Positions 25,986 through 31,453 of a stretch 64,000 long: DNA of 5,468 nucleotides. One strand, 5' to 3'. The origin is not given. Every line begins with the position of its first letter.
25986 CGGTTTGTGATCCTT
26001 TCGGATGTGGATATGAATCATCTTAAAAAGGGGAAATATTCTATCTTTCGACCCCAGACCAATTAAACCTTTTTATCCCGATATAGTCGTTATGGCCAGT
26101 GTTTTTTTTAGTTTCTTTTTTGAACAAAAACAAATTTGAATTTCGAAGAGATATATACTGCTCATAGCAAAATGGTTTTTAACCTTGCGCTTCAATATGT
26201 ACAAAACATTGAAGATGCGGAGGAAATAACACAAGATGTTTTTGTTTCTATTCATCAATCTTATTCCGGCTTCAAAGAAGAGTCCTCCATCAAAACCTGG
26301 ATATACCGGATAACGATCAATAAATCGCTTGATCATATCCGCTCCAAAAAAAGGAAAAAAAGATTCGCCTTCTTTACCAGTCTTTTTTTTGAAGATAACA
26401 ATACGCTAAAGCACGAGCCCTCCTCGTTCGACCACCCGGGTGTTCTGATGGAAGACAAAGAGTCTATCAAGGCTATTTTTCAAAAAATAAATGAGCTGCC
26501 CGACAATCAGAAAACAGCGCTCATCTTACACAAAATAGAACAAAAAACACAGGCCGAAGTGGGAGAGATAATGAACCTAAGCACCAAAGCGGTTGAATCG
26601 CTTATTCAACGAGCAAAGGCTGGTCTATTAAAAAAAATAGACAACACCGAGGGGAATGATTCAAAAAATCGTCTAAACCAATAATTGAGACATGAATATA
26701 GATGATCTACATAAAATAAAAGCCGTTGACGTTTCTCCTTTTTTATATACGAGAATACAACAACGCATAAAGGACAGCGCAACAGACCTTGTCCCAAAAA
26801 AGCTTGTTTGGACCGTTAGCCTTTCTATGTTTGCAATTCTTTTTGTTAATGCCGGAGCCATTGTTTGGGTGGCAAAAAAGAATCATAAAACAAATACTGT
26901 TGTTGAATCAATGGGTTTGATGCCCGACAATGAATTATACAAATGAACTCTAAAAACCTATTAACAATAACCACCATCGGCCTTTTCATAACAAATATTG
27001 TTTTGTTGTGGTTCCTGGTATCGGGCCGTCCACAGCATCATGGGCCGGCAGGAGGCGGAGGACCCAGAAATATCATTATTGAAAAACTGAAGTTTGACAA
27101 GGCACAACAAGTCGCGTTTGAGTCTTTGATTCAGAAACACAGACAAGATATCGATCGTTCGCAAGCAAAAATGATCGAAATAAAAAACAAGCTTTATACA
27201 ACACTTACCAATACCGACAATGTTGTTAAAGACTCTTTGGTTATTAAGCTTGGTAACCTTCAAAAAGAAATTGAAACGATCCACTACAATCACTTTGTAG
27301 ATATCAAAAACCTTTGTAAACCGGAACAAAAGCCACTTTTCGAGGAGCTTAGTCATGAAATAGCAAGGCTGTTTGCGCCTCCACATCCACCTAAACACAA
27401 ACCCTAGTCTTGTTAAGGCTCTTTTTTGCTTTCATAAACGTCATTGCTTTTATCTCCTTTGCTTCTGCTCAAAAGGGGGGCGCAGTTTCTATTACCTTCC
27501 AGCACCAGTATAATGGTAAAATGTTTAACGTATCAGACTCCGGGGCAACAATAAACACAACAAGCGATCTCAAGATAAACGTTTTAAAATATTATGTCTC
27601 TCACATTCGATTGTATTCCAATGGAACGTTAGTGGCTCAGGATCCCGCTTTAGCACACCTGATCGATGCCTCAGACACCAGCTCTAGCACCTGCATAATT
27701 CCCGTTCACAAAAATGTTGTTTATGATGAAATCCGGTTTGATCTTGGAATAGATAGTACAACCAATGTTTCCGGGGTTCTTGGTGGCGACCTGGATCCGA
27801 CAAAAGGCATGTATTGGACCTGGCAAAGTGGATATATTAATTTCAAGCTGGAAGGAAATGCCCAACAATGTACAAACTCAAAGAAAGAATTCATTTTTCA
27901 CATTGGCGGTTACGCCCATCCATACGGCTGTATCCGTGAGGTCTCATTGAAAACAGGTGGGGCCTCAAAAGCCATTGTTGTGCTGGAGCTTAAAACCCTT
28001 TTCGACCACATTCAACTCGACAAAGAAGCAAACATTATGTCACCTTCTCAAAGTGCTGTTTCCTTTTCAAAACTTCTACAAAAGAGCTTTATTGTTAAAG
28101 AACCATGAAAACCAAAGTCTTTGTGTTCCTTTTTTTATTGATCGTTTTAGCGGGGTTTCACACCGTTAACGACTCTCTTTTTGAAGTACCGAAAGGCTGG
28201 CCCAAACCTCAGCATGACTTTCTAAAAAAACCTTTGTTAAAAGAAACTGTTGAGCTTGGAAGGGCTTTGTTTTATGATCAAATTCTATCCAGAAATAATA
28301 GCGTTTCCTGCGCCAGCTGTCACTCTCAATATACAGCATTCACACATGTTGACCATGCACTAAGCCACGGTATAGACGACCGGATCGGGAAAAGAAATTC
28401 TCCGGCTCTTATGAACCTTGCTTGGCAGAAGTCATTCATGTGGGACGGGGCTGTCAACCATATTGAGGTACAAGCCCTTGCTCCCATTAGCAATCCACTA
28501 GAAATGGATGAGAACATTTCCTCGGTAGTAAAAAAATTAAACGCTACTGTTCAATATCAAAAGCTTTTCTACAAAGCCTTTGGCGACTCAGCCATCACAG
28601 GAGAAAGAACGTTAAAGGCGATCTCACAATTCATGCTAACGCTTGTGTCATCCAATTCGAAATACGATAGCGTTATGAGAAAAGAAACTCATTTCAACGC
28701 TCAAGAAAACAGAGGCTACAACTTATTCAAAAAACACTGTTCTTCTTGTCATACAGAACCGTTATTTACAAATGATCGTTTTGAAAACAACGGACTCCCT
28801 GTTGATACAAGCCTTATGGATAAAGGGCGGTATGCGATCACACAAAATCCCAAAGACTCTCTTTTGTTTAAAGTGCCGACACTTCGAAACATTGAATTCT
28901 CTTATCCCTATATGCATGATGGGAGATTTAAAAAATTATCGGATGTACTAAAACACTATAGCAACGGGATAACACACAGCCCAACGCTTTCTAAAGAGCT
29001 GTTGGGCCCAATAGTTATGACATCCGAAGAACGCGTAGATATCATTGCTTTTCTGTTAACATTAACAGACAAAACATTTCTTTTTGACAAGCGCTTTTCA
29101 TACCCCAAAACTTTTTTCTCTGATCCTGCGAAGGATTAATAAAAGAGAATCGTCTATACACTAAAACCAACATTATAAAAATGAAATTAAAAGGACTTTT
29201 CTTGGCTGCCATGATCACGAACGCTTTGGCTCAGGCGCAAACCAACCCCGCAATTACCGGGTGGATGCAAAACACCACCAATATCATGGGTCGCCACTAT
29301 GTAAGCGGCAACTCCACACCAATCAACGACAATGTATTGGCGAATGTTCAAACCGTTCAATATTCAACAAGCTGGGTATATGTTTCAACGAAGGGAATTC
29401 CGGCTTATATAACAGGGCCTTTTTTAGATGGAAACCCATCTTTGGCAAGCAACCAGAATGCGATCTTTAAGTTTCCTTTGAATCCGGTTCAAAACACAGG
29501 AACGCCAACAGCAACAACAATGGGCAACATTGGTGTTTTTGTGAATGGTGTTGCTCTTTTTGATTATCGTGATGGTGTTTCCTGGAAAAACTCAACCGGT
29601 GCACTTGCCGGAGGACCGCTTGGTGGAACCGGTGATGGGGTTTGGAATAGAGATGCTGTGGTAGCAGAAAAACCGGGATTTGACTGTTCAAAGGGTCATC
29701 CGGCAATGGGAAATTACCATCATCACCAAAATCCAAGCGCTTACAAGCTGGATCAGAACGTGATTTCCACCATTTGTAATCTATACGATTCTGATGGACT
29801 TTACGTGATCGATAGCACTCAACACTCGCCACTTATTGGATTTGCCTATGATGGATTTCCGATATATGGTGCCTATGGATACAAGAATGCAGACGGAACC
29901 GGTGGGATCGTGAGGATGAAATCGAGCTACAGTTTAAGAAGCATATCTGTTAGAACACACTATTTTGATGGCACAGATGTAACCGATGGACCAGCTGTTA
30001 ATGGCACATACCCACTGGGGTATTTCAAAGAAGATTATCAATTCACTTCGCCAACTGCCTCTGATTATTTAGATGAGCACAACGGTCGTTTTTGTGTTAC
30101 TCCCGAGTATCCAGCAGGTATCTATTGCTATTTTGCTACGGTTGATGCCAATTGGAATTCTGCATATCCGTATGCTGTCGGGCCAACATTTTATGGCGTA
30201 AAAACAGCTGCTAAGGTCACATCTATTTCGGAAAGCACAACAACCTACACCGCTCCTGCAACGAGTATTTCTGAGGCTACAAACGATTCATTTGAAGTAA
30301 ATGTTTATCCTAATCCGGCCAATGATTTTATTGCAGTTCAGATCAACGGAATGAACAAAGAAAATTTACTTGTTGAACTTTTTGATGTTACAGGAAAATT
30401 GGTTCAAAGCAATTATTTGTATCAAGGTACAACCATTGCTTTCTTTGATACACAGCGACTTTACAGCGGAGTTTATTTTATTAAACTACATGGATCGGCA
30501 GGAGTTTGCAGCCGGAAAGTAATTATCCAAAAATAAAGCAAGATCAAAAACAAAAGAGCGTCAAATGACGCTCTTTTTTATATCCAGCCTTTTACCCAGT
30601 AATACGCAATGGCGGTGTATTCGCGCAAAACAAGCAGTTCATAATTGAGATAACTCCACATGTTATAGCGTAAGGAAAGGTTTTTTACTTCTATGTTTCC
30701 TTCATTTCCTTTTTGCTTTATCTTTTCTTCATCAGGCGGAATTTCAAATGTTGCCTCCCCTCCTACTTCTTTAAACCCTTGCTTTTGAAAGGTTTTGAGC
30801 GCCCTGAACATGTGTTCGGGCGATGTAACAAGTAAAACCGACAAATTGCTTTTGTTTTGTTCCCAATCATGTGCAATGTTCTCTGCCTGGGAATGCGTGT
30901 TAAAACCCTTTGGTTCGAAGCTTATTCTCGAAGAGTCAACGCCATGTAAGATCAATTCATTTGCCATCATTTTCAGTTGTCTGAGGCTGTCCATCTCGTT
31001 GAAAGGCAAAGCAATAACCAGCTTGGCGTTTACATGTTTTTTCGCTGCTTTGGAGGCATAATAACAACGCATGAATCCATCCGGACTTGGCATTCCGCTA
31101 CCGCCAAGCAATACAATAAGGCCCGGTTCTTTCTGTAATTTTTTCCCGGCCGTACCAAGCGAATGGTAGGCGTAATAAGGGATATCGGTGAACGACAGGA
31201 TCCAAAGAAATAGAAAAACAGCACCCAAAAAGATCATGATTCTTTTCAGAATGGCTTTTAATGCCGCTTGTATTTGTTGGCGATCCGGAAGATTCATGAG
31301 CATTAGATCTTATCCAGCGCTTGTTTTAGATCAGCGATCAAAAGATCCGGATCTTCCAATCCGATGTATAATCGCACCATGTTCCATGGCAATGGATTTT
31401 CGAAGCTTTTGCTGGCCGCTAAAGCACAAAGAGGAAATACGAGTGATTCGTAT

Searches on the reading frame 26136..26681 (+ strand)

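Call 8: search_protein_families(library=pfam, proteins=[window:26136-26681:+], max_evalue=0.001)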
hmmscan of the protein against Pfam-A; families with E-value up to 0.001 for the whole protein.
window:26136-26681:+ (182 aa): 4 families
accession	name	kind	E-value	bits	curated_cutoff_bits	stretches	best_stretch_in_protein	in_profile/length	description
PF04542.20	Sigma70_r2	-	1e-16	60.9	24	1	6-73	1-70/71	Sigma-70 region 2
PF08281.18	Sigma70_r4_2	-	5.9e-13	48.7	25.7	1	113-162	3-52/54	Sigma-70, region 4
PF04545.22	Sigma70_r4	-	1.1e-07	31.6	24.1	1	118-160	2-44/50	Sigma-70, region 4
PF22233.2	PhyR_sigma-like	-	4.1e-05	23.7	27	1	127-162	10-45/50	Response regulator PhyR, sigma-like domain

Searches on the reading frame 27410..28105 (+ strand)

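Call 53: search_protein_families(library=pfam, proteins=[window:27410-28105:+], max_evalue=0.00001)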
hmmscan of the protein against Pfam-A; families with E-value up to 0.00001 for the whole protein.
window:27410-28105:+ (232 aa): 1 family
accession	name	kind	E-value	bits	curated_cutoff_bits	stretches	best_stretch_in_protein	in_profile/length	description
PF20243.3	MbnP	-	1.5e-39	136.3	27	1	24-211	2-189/189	MbnP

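Call 82: search_protein_families(library=ncbifam, proteins=[window:27410-28105:+], max_evalue=0.00001)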
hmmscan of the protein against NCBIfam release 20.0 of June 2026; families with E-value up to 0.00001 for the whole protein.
window:27410-28105:+ (232 aa): 1 family
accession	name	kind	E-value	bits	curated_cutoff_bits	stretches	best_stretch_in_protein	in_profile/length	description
TIGR04052.2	MbnP_like_WxW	equivalog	1.2e-09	37.9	140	1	26-167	2-162/257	MbnP family copper-binding protein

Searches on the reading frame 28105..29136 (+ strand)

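Call 53: search_protein_families(library=pfam, proteins=[window:28105-29136:+], max_evalue=0.00001)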
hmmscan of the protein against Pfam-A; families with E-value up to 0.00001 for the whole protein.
window:28105-29136:+ (344 aa): 2 families
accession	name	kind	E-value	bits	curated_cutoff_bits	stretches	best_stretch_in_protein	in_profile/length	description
PF03150.19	CCP_MauG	-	1.4e-55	188.5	25.6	1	47-195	2-148/149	Di-haem cytochrome c peroxidase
PF00034.26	Cytochrom_C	-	3.7e-07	31.8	21.3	0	203-320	3-89/90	Cytochrome c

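Call 82: search_protein_families(library=ncbifam, proteins=[window:28105-29136:+], max_evalue=0.00001)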
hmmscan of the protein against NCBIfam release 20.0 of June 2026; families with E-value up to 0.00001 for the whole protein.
window:28105-29136:+ (344 aa): 3 families
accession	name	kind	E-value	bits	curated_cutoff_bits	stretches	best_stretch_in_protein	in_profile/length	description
TIGR04039.1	MXAN_0977_Heme2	hypoth_equivalog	1.4e-64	218.3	362.85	1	42-334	5-335/336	MbnH family di-heme enzyme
TIGR03791.1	TTQ_mauG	equivalog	5e-58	196.6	443.85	1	46-322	3-280/291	tryptophan tryptophylquinone biosynthesis enzyme MauG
TIGR03981.2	SAM_quin_mod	hypoth_equivalog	3.6e-22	78.8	340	1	160-290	223-363/411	His-Xaa-Ser system-associated MauG-like protein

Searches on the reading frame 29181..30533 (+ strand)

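Call 53: search_protein_families(library=pfam, proteins=[window:29181-30533:+], max_evalue=0.00001)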
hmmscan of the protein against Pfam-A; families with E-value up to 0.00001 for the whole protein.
window:29181-30533:+ (451 aa): 2 families
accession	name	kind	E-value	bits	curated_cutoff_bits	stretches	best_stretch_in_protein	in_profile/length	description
PF14240.11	YHYH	-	1.1e-58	198.8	25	1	96-326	2-187/193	YHYH protein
PF18962.6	Por_Secre_tail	-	2.4e-14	53.8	27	1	375-449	1-75/75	Secretion system C-terminal sorting domain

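Call 82: search_protein_families(library=ncbifam, proteins=[window:29181-30533:+], max_evalue=0.00001)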
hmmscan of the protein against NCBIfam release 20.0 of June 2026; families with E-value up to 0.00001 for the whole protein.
window:29181-30533:+ (451 aa): 2 families
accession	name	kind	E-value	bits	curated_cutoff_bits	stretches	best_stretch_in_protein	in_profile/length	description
TIGR04183.1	Por_Secre_tail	domain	1.5e-14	53.7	23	1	375-450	1-72/72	T9SS type A sorting domain-containing protein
NF038113.1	T9SSA_dep_M36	equivalog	1.8e-11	42.9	885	1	353-450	768-869/869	T9SS-dependent M36 family metallopeptidase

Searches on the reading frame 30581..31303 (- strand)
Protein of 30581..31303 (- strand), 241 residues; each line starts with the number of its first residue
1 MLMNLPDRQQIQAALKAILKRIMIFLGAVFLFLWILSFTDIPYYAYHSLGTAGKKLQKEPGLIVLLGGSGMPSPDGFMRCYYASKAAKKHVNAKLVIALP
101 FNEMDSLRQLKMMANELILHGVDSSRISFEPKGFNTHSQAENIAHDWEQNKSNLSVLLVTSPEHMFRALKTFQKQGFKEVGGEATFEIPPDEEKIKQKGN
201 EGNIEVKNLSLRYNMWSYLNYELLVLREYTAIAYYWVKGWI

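Call 72: search_protein_families(library=pfam, proteins=[window:30581-31303:-], max_evalue=0.00001)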
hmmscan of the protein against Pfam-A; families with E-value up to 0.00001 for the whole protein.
window:30581-31303:- (241 aa): 1 family
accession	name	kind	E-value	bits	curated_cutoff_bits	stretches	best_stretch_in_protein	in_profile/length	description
PF02698.23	DUF218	-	5e-15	56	27.6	1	63-203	3-110/133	DUF218 domain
